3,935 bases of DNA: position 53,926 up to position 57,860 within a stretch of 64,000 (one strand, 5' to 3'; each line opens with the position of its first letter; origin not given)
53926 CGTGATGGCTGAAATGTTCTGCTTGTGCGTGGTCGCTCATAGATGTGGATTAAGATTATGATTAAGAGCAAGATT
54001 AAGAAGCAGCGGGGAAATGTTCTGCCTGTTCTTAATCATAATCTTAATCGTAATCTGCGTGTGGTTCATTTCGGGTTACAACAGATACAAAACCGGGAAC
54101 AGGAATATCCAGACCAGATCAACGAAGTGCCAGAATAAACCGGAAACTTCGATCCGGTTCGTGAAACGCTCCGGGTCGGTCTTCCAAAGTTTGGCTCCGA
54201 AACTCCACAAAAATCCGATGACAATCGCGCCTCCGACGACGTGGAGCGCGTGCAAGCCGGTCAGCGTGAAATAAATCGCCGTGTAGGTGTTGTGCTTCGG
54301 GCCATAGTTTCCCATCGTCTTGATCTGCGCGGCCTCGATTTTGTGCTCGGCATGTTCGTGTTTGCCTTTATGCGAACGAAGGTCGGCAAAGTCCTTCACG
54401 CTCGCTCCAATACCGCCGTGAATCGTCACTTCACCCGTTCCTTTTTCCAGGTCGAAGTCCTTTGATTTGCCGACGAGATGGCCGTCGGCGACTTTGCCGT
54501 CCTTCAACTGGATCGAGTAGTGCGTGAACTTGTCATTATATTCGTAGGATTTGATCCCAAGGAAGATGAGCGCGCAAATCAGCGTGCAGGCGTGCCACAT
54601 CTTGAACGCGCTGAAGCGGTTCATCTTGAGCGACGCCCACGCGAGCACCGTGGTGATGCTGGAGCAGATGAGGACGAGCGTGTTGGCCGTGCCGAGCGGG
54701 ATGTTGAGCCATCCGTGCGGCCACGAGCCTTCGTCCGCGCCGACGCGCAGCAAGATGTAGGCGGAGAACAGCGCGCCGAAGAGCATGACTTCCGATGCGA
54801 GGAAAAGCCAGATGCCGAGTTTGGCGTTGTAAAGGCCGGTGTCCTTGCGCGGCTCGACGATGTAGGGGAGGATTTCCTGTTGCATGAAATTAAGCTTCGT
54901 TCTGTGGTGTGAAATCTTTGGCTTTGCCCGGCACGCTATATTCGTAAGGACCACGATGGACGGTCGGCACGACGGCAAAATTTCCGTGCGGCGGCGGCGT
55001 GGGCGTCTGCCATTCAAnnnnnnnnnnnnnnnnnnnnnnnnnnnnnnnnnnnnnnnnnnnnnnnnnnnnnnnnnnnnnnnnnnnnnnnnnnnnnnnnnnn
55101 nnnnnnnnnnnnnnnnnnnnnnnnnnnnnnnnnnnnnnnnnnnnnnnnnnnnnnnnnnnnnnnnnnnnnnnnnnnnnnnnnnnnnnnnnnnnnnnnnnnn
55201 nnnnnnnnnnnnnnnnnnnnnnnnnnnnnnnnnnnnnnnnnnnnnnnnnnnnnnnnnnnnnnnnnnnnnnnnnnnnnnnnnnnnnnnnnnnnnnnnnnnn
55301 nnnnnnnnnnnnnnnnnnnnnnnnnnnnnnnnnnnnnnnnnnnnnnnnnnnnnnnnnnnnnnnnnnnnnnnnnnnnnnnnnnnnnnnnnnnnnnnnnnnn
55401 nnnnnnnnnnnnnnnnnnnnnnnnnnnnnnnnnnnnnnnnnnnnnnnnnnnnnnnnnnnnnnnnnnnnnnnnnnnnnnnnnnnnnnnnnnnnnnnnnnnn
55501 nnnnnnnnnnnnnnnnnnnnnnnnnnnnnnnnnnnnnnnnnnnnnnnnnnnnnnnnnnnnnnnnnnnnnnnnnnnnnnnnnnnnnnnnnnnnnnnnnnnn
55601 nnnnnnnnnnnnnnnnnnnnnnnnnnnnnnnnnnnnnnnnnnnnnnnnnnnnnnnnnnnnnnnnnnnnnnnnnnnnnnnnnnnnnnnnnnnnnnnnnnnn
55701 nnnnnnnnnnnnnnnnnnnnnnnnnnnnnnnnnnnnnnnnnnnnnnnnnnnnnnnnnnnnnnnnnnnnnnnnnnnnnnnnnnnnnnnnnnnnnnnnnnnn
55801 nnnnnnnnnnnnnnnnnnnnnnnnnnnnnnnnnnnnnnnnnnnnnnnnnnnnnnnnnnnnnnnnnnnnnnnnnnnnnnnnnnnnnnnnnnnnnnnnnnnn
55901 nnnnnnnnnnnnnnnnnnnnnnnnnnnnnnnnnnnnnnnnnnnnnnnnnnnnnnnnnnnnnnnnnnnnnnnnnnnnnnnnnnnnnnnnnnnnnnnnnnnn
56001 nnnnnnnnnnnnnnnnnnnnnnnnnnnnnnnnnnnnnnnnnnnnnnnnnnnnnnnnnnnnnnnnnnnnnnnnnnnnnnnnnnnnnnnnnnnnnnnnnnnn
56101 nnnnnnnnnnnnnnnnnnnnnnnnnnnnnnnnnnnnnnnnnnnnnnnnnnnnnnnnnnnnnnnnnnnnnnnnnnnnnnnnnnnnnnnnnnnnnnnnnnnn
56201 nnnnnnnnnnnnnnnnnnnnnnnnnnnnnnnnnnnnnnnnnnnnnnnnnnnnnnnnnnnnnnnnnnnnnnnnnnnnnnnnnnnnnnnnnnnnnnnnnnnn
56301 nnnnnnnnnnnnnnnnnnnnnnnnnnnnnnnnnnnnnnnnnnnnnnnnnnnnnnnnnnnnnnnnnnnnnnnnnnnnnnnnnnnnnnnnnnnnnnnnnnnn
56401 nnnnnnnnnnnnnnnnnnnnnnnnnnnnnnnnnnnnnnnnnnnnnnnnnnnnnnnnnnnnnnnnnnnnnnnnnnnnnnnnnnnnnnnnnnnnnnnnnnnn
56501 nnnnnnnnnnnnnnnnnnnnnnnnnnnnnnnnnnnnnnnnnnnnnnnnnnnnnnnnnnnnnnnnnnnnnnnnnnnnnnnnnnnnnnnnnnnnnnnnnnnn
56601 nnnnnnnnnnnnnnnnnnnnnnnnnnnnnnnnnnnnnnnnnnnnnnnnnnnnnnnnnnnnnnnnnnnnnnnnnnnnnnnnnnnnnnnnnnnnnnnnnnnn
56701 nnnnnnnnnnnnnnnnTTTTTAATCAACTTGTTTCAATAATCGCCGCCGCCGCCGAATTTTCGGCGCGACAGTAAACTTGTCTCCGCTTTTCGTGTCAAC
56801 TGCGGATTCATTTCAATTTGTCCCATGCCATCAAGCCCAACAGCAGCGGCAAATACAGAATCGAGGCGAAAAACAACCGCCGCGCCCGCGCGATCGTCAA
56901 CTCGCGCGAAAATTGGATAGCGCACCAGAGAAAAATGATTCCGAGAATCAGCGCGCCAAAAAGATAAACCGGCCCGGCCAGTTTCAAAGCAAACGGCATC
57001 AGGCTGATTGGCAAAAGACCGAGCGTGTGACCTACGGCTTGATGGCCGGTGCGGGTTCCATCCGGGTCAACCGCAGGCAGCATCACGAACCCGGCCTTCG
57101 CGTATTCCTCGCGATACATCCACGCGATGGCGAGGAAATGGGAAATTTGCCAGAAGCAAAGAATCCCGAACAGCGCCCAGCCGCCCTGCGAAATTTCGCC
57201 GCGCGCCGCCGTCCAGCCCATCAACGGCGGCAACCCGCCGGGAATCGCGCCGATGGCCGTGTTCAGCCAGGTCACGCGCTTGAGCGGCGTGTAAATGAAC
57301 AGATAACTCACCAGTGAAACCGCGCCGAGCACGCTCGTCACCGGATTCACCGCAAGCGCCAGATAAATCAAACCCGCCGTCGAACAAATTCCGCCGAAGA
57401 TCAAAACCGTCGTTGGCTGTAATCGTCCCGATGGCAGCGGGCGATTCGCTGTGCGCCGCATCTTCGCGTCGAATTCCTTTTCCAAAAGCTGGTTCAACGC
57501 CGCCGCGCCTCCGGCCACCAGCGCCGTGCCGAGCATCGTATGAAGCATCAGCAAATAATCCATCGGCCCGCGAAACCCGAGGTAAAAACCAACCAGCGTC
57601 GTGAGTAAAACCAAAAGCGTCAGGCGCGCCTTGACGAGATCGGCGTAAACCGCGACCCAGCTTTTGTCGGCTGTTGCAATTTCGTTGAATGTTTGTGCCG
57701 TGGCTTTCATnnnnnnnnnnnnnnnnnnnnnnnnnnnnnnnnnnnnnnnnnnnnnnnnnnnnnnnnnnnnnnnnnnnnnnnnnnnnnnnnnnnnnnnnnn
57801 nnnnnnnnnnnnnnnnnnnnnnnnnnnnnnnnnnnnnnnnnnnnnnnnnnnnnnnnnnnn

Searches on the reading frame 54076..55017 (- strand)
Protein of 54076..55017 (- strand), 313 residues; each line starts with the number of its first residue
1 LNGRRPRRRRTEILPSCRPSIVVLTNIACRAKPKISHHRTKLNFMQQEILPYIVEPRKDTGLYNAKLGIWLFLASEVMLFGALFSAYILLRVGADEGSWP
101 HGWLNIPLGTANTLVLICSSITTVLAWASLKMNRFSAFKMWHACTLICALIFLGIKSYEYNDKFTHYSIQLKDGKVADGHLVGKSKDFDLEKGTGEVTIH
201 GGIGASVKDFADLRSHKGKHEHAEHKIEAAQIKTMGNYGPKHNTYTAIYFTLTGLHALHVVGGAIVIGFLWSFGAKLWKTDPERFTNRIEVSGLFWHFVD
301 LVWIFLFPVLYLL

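Call 47: search_protein_families(library=pfam, proteins=[window:54076-55017:-], max_evalue=0.001)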
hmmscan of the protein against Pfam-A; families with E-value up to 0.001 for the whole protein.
window:54076-55017:- (313 aa): 1 family
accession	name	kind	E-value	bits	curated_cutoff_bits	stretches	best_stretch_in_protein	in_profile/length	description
PF00510.24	COX3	-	1.5e-13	51.7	23.8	2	243-312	188-255/258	Cytochrome c oxidase subunit III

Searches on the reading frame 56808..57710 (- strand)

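Call 47: search_protein_families(library=pfam, proteins=[window:56808-57710:-], max_evalue=0.001)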
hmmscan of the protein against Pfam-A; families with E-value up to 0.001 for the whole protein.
window:56808-57710:- (300 aa): 1 family
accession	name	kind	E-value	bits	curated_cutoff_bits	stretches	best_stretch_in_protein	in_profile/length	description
PF01040.23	UbiA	-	7.2e-60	202.8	34.2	1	34-283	1-248/250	UbiA prenyltransferase family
